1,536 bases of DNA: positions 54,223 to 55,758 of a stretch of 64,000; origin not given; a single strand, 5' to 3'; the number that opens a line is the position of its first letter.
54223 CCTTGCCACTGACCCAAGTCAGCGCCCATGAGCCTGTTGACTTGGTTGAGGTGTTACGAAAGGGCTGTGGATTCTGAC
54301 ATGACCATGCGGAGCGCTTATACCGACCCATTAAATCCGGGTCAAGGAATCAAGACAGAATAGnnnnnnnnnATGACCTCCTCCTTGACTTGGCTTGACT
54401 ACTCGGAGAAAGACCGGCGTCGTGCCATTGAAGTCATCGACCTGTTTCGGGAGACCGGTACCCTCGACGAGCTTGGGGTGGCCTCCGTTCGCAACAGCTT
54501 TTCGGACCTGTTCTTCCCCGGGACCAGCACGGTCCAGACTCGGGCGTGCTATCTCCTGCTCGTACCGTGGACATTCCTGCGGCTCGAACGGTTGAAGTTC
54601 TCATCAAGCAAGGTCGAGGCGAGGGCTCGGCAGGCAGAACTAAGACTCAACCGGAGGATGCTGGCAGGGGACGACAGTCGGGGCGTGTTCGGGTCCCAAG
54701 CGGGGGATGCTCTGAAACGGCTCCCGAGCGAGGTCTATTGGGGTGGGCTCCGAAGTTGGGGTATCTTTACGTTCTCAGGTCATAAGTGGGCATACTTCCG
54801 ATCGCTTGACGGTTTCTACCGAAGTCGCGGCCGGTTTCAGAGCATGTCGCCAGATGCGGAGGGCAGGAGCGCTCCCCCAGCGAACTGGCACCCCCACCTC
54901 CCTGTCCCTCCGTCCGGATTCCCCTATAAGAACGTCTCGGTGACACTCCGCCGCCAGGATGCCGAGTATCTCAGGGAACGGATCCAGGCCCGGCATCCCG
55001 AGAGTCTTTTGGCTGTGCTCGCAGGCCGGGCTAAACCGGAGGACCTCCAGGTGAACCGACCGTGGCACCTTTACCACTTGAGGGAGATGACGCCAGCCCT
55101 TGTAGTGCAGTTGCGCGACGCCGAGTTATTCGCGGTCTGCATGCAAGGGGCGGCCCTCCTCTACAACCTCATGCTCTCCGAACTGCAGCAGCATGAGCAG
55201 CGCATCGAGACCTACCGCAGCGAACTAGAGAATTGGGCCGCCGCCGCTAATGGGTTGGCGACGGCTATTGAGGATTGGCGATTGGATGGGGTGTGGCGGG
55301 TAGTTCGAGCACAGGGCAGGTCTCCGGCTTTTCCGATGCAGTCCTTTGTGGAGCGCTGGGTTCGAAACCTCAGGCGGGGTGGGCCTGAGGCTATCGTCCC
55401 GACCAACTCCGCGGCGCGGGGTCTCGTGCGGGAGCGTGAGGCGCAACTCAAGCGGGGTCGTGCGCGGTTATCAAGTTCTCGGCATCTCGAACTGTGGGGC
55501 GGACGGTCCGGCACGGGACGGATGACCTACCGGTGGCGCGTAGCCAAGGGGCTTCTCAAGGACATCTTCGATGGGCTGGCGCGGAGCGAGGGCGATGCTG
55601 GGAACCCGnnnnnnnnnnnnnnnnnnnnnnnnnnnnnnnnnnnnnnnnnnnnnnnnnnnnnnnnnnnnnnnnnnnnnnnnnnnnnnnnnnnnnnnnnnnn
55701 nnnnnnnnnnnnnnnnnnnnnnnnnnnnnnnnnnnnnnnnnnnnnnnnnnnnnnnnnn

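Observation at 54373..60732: Three-gene operon (unknown 412-aa protein, dual-HKD PLD nuclease, split SNF2/RapA-like helicase): candidate undescribed anti-phage defense system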

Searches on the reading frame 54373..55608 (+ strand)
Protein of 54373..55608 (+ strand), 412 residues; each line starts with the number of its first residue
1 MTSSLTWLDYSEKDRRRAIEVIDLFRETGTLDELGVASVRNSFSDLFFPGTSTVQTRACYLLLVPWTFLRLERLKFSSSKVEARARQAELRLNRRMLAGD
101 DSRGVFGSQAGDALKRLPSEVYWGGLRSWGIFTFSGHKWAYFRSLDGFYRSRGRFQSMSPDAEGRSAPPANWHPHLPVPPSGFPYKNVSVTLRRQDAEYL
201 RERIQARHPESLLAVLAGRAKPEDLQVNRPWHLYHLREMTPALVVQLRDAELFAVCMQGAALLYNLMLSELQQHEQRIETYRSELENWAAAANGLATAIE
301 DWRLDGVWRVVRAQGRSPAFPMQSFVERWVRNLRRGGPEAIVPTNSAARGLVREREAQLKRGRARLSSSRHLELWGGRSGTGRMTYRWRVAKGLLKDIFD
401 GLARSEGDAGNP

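Call 3: search_protein_families(library=padloc, proteins=[window:54373-55608:+], max_evalue=0.01)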
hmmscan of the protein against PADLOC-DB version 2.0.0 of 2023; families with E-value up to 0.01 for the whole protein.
window:54373-55608:+ (412 aa): 1 family
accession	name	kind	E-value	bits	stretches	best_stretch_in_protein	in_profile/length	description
PDLC03828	ZacA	-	1.3e-119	398.3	1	1-403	1-395/396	-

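Call 4: search_protein_families(library=pfam, proteins=[window:54373-55608:+], max_evalue=0.01)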
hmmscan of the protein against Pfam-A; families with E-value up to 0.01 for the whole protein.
window:54373-55608:+ (412 aa): 1 family
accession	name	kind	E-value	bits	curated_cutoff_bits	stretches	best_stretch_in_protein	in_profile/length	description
PF19888.4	DUF6361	-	3.2e-58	198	25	1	3-399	2-385/388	Family of unknown function (DUF6361)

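Call 5: search_protein_families(library=ncbifam, proteins=[window:54373-55608:+], max_evalue=0.01)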
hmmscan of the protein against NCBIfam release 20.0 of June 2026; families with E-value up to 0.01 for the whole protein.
window:54373-55608:+ (412 aa): 0 families

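Call 18: search_solved_structures(query=window:54373-55608:+, max_evalue=0.01)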
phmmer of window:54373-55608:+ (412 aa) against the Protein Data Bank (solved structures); distinct sequences matched with E-value up to 0.01: 0.

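Call 19: find_encoding_contigs(protein=window:54373-55608:+, flank=10000, max_places=6)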
Protein window:54373-55608:+ (412 aa): 20 contigs read that carry it; 6 places shown.
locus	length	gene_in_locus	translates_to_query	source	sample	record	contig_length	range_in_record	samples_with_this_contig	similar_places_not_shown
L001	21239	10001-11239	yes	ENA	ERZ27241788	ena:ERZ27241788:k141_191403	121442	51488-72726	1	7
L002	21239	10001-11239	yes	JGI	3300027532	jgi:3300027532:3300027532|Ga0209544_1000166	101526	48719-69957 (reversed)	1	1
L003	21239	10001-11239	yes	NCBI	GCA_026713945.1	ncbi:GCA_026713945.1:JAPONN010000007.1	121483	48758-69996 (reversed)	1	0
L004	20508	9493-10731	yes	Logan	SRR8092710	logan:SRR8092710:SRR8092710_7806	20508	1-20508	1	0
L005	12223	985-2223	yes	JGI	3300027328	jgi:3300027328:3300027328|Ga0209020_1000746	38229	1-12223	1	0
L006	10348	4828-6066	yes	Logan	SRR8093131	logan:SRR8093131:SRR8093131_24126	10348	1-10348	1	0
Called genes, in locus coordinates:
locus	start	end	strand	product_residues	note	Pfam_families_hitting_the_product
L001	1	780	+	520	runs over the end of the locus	PF00528:BPD_transp_1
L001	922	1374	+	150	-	-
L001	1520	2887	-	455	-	PF13589:HATPase_c_3 (faint), PF00672:HAMP, PF00512:HisKA, PF02518:HATPase_c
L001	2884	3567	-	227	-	PF00072:Response_reg, PF00486:Trans_reg_C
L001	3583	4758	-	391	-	PF23493:CysS_C (faint)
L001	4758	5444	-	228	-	PF00561:Abhydrolase_1, PF12146:Hydrolase_4, PF12697:Abhydrolase_6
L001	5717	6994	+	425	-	PF00709:Adenylsucc_synt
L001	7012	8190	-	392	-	PF06224:AlkZ-like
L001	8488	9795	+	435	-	PF00206:Lyase_1, PF10397:ADSL_C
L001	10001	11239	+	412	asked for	PF19888:DUF6361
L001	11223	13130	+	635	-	-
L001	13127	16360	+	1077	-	PF00270:DEAD (faint), PF00271:Helicase_C (faint)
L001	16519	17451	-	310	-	PF04069:OpuAC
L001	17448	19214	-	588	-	PF02028:BCCT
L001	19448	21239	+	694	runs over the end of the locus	PF04069:OpuAC, PF12974:Phosphonate-bd (faint), PF00497:SBP_bac_3, PF10613:Lig_chan-Glu_bd (faint), PF00520:Ion_trans (weak), PF00060:Lig_chan, PF07885:Ion_trans_2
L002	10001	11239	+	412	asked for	PF19888:DUF6361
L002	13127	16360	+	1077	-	PF00270:DEAD (faint), PF00271:Helicase_C (faint)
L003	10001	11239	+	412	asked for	PF19888:DUF6361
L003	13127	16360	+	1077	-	PF00270:DEAD (faint), PF00271:Helicase_C (faint)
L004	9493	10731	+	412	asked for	PF19888:DUF6361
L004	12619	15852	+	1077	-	PF00270:DEAD (faint), PF00271:Helicase_C (faint)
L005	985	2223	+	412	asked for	PF19888:DUF6361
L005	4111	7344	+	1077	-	PF00270:DEAD (faint), PF00271:Helicase_C (faint)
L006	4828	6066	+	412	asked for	PF19888:DUF6361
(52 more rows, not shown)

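Call 20: find_homologous_proteins(query=window:54373-55608:+, max_evalue=0.001)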
Query window:54373-55608:+ (412 aa): 535 proteins with E <= 0.001 among 8000 candidates; the best 120 are listed.
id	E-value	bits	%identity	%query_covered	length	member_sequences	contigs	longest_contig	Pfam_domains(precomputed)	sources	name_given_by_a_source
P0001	1.4e-276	935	100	100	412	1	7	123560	PF19888.4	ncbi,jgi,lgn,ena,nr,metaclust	ncbi:MAG: DUF6361 family protein [bacterium]|nr:hypothetical protein [Acidimicrobiia bacterium] MCY4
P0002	9.4e-230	781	83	100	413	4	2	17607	PF19888.4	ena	-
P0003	1.0e-225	767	83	100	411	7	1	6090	PF19888.4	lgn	-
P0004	1.0e-210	718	79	96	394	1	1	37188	PF19888.4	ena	-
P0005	4.7e-210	716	77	100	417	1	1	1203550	PF19888.4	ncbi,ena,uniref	ncbi:DUF6361 family protein [Candidatus Palauibacter sp.]|uniref:DUF6361 family protein n=1 Tax=Cand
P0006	1.1e-209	715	78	100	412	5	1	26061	PF19888.4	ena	-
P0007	5.9e-209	712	76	100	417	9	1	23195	PF19888.4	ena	-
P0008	1.8e-208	711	75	100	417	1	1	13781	PF19888.4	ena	-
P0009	2.5e-206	703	75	100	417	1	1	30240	PF19888.4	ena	-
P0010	2.4e-205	700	76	100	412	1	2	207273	PF19888.4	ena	-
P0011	3.3e-205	700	75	100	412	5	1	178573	PF19888.4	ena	-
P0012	3.2e-204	696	75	100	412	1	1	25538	PF19888.4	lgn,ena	-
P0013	5.9e-204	696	75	100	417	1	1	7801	PF19888.4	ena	-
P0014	6.4e-204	695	75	100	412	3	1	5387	PF19888.4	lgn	-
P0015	7.5e-204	695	75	100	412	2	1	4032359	PF19888.4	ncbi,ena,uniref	ncbi:DUF6361 family protein [Candidatus Palauibacter sp.]|uniref:DUF6361 family protein n=1 Tax=Cand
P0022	1.5e-200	684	75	99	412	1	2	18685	PF19888.4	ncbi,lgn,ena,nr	ncbi:MAG: DUF6361 family protein [Bryobacterales bacterium]|nr:DUF6361 family protein [Bryobacterale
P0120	6.8e-179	613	68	99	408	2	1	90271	PF19888.4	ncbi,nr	ncbi:MAG: hypothetical protein F4X18_11555 [Acidimicrobiia bacterium]|nr:hypothetical protein [Acidi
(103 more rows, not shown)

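Call 22: find_encoding_contigs(protein=P0005, flank=10000, max_places=2)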
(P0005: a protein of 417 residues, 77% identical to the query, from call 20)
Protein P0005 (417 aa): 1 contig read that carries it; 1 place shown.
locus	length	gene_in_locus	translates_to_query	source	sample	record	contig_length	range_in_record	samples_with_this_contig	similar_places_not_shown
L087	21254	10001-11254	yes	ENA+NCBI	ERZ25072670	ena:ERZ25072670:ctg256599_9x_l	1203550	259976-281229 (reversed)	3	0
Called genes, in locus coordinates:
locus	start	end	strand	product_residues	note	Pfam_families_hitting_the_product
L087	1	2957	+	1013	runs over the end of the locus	PF13191:AAA_16 (weak), PF13174:TPR_6 (faint), PF00515:TPR_1 (faint), PF04471:Mrr_cat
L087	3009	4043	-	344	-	PF13620:CarboxypepD_reg, PF13715:CarbopepD_reg_2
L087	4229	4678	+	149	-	PF00111:Fer2, PF13085:Fer2_3 (weak), PF01799:Fer2_2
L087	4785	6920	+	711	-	PF20256:MoCoBD_2, PF01315:Ald_Xan_dh_C (weak), PF02738:MoCoBD_1, PF20256:MoCoBD_2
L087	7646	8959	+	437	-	PF04471:Mrr_cat, PF22722:NA-iREase1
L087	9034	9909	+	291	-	-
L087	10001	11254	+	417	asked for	PF19888:DUF6361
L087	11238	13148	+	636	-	-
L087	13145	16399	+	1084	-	PF00270:DEAD (faint), PF00271:Helicase_C (faint)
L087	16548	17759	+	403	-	-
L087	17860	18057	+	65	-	-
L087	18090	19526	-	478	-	PF04326:SLFN_AlbA_2, PF13749:HATPase_c_4, PF21247:Fic-like_C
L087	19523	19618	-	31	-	-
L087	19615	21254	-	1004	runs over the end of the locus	PF04313:HSDR_N, PF00270:DEAD (weak), PF04851:ResIII, PF18766:SWI2_SNF2, PF22679:T1R_D3-like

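Call 23: find_encoding_contigs(protein=P0022, flank=10000, max_places=2)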
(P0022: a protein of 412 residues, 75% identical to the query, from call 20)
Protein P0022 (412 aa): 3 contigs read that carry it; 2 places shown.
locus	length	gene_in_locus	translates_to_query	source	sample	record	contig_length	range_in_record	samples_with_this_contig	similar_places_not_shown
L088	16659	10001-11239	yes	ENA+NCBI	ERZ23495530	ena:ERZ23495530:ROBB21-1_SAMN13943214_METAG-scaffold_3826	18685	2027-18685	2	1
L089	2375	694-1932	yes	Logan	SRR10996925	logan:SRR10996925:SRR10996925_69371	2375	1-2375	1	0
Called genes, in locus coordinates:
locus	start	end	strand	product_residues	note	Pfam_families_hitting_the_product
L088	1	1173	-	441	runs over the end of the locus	PF01979:Amidohydro_1, PF07969:Amidohydro_3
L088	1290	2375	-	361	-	PF02126:PTE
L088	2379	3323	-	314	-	PF02653:BPD_transp_2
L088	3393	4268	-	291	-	PF02653:BPD_transp_2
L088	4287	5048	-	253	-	PF00005:ABC_tran, PF13304:AAA_21 (faint)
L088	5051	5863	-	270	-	PF00005:ABC_tran, PF13304:AAA_21 (faint), PF12399:BCA_ABC_TP_C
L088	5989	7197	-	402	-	-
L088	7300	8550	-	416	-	PF00155:Aminotran_1_2, PF01053:Cys_Met_Meta_PP (weak)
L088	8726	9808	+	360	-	PF08530:PepX_C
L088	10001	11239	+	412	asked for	PF19888:DUF6361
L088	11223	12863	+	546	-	-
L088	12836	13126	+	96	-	-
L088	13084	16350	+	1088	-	PF00270:DEAD (faint), PF00271:Helicase_C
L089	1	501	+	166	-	?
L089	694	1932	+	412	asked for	PF19888:DUF6361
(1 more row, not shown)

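Call 24: find_encoding_contigs(protein=P0120, flank=10000, max_places=2)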
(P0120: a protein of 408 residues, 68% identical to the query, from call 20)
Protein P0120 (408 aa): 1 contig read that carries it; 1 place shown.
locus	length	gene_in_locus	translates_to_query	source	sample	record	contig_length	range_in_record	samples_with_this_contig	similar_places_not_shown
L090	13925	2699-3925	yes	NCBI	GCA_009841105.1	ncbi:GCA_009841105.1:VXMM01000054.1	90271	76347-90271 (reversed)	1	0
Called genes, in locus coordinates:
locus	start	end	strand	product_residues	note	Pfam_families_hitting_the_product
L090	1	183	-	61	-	?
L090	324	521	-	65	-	-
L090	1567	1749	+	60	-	-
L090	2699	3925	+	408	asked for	PF19888:DUF6361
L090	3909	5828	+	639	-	-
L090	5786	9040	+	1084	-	PF00271:Helicase_C (weak)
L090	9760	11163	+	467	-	-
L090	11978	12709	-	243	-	-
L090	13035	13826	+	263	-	-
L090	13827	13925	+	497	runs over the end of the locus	PF01555:N6_N4_Mtase, PF01844:HNH, PF14279:HNH_5 (weak)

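Call 44: predict_structure(alignment_id=A1)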
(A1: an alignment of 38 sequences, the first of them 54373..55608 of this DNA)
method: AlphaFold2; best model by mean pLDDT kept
length: 412 residues; sequences in the alignment: 38
mean_pLDDT: 60.1   pTM: 0.60
mean pLDDT of the five models: 60.1, 58.3, 57.6, 53.2, 48.5
residues with pLDDT >= 90: 39; 70-90: 147; 50-70: 42; < 50: 184
segments of 3 or more residues with pLDDT < 50: 1-29, 52-191, 373-381, 407-412
pLDDT, mean of each block of 10 residues (from residue 1): 29 36 37 69 70 38 31 38 43 42 27 26 31 35 36 37 34 31 34 62 76 88 87 89 89 88 86 86 91 89 87 74 89 89 87 83 68 42 63 74 57 31
secondary structure, 60 per line:
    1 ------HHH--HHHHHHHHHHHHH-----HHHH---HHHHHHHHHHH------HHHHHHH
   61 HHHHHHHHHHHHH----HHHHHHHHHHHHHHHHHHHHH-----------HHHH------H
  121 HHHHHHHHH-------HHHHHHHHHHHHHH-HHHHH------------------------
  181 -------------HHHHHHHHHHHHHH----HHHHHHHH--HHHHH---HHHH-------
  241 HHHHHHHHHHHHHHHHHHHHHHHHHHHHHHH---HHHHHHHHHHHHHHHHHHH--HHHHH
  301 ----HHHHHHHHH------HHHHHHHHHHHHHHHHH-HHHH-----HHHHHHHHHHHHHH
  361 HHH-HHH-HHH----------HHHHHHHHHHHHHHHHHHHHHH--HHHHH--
elements in order: H12-24 H30-33 H37-47 H54-73 H78-98 H110-113 H120-129 H137-150 H152-156 H194-207 H212-219 H222-226 H230-233 H241-271 H275-293 H296-300 H305-313 H320-336 H338-341 H347-363 H382-403 H406-410

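Call 47: search_solved_structures(query=A1, max_evalue=10)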
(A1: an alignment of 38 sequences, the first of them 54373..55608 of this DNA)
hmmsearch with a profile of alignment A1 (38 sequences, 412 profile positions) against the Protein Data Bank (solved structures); distinct sequences matched with E-value up to 10: 1.
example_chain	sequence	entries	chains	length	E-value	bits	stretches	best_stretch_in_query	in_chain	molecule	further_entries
8oix_G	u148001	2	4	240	0.3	13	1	265-332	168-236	Family T1, proteasome alpha subunit, threonine peptidase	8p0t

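Call 48: fold_search(model_id=the predicted structure, library=pdb)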
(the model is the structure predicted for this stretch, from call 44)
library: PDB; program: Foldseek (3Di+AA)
matches with E <= 10: 154; with E <= 0.001: 0
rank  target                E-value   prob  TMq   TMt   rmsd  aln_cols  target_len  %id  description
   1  1gu9_A                8.7e-01  0.13  0.10  0.20  17.7       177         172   14  Crystal Structure of Mycobacterium tuberculosis Alkylperoxidase AhpD (released 2002-02-14)
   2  5jre_B                1.0e+00  0.21  0.13  0.27  18.1       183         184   10  Crystal structure of NeC3PO in complex with ssDNA. (released 2016-09-28)
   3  5cwq                  1.2e+00  0.10  0.13  0.18  18.9       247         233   12  Crystal structure of de novo designed helical repeat protein DHR81 (released 2015-12-16)
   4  5vrc_D                1.6e+00  0.05  0.09  0.14  19.9       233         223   13  Crystal structure for Methylobacterium extorquens PqqC (truncation of natural CD fusion) (released 2018-05-16)
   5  8e0m_B                1.9e+00  0.13  0.13  0.27  20.4       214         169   15  Homotrimeric variant of tcTRP9, BGL15 (released 2023-04-12)
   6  5jr9_B                1.9e+00  0.13  0.12  0.25  18.8       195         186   11  Crystal structure of apo-NeC3PO (released 2016-09-28)
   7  1gu9_H                1.9e+00  0.09  0.10  0.20  17.5       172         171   13  Crystal Structure of Mycobacterium tuberculosis Alkylperoxidase AhpD (released 2002-02-14)
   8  4ayt                  2.0e+00  0.03  0.08  0.07  21.9       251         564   13  STRUCTURE OF THE HUMAN MITOCHONDRIAL ABC TRANSPORTER, ABCB10 (released 2012-07-11)
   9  5jr9_A                2.1e+00  0.12  0.12  0.25  19.8       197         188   14  Crystal structure of apo-NeC3PO (released 2016-09-28)
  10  7cub_C                2.2e+00  0.11  0.13  0.25  15.0       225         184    7  2.55-Angstrom Cryo-EM structure of Cytochrome bo3 from Escherichia coli in Native Membrane (released 2021-08-25)
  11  3oql_A                2.2e+00  0.11  0.16  0.24  16.0       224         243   12  Crystal structure of a TenA homolog (PSPTO1738) from Pseudomonas syringae pv. tomato str. DC3000 at 2.54 A resolution (released 2010-10-06)
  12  5jr9_D                2.3e+00  0.13  0.13  0.27  18.7       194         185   11  Crystal structure of apo-NeC3PO (released 2016-09-28)
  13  1ydi_A                2.3e+00  0.08  0.14  0.20  18.2       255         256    9  Human Vinculin Head Domain (VH1, 1-258) in Complex with Human Alpha-Actinin's Vinculin-Binding Site (Residues 731-760) (released 2005-07-19)
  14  3bk9_F                2.3e+00  0.06  0.11  0.15  17.6       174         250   15  H55A mutant of tryptophan 2,3-dioxygenase from Xanthomonas campestris (released 2008-09-30)
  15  2o98_A                2.4e+00  0.04  0.12  0.16  17.3       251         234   12  Structure of the 14-3-3 / H+-ATPase plant complex (released 2007-04-03)
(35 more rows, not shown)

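Call 52: search_protein_representatives(protein=window:54373-55608:+)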
Query: 412 residues. Proteins with E-value up to 0.001 (for the whole library): 3215; up to 1e-10: 2189; up to 1e-30: 722. The best 150 are listed.
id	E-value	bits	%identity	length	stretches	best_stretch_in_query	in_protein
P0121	3.5e-166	569.5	64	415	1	1-410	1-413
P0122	1.1e-115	403.2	63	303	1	110-411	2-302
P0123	7.6e-97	341.1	64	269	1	1-261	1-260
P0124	2.8e-95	336.0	44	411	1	3-405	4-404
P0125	9.6e-90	317.8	41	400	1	1-400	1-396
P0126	5.0e-89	315.4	41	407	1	1-407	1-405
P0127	2.7e-87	309.7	39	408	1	1-403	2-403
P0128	2.0e-86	306.8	40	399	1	3-403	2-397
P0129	2.3e-86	306.6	42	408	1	1-409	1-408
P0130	1.5e-85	304.0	42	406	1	1-403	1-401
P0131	2.3e-85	303.3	40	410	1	1-404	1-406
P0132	2.5e-85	303.2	40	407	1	3-408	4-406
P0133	2.6e-85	303.2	43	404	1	1-403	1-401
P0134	6.1e-85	301.9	42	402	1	1-405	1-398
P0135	8.4e-85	301.5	42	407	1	1-406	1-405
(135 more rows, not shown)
